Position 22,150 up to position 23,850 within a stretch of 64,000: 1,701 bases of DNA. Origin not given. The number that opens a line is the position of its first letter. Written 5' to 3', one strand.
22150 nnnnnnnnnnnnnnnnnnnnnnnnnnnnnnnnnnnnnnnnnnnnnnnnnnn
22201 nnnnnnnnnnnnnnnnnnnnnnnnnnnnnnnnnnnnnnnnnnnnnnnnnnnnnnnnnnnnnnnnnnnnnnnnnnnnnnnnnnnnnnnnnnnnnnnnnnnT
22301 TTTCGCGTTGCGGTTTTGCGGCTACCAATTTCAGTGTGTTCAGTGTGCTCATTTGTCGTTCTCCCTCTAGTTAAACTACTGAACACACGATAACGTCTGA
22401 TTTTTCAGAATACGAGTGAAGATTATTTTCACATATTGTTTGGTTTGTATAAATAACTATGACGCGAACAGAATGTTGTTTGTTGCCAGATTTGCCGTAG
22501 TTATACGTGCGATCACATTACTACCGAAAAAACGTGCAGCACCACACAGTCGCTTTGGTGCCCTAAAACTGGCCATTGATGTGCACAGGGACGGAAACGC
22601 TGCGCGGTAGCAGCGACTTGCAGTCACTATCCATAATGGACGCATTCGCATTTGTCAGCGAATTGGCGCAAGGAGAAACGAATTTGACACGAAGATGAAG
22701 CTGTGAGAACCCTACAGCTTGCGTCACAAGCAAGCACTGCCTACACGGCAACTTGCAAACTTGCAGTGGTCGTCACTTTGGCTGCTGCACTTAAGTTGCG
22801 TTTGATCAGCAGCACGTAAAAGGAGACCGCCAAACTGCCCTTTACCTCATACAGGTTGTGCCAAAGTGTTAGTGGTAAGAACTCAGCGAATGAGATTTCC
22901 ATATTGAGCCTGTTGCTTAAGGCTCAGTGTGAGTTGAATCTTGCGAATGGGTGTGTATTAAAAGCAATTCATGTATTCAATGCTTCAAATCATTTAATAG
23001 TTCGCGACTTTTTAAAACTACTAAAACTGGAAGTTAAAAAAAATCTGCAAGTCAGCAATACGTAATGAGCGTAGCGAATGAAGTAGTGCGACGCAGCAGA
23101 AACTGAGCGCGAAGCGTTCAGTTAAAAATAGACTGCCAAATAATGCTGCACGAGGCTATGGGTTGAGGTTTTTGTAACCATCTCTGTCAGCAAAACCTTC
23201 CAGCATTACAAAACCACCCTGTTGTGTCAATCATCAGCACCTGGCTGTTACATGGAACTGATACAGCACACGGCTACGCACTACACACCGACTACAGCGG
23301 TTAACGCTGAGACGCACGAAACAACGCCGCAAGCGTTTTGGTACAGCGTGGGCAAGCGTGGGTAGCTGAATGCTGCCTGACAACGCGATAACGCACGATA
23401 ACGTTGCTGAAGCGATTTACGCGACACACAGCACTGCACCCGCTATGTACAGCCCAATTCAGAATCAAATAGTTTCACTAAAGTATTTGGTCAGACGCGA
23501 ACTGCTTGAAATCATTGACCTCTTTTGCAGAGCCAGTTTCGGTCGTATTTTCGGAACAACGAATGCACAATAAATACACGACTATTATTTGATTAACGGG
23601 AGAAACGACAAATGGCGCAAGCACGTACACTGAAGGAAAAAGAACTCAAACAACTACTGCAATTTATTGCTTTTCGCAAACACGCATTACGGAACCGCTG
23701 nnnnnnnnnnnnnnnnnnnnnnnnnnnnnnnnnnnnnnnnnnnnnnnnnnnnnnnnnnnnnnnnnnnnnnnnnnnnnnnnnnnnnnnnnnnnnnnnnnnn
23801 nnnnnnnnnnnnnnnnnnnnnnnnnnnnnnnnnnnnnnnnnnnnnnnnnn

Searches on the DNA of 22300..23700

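Call 71: search_rna_families(source=window, start=22300, end=23700, threshold=evalue, max_evalue=0.1, show_alignments=1)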
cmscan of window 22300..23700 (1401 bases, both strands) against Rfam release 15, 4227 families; matches with E-value up to 0.1: 1.
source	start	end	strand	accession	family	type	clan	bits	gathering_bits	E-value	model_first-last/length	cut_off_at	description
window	22534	22670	+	RF01718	Polynucleobacter-1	Gene; sRNA;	-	93.5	37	1.9e-20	1-141/141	no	Polynucleobacter-1 RNA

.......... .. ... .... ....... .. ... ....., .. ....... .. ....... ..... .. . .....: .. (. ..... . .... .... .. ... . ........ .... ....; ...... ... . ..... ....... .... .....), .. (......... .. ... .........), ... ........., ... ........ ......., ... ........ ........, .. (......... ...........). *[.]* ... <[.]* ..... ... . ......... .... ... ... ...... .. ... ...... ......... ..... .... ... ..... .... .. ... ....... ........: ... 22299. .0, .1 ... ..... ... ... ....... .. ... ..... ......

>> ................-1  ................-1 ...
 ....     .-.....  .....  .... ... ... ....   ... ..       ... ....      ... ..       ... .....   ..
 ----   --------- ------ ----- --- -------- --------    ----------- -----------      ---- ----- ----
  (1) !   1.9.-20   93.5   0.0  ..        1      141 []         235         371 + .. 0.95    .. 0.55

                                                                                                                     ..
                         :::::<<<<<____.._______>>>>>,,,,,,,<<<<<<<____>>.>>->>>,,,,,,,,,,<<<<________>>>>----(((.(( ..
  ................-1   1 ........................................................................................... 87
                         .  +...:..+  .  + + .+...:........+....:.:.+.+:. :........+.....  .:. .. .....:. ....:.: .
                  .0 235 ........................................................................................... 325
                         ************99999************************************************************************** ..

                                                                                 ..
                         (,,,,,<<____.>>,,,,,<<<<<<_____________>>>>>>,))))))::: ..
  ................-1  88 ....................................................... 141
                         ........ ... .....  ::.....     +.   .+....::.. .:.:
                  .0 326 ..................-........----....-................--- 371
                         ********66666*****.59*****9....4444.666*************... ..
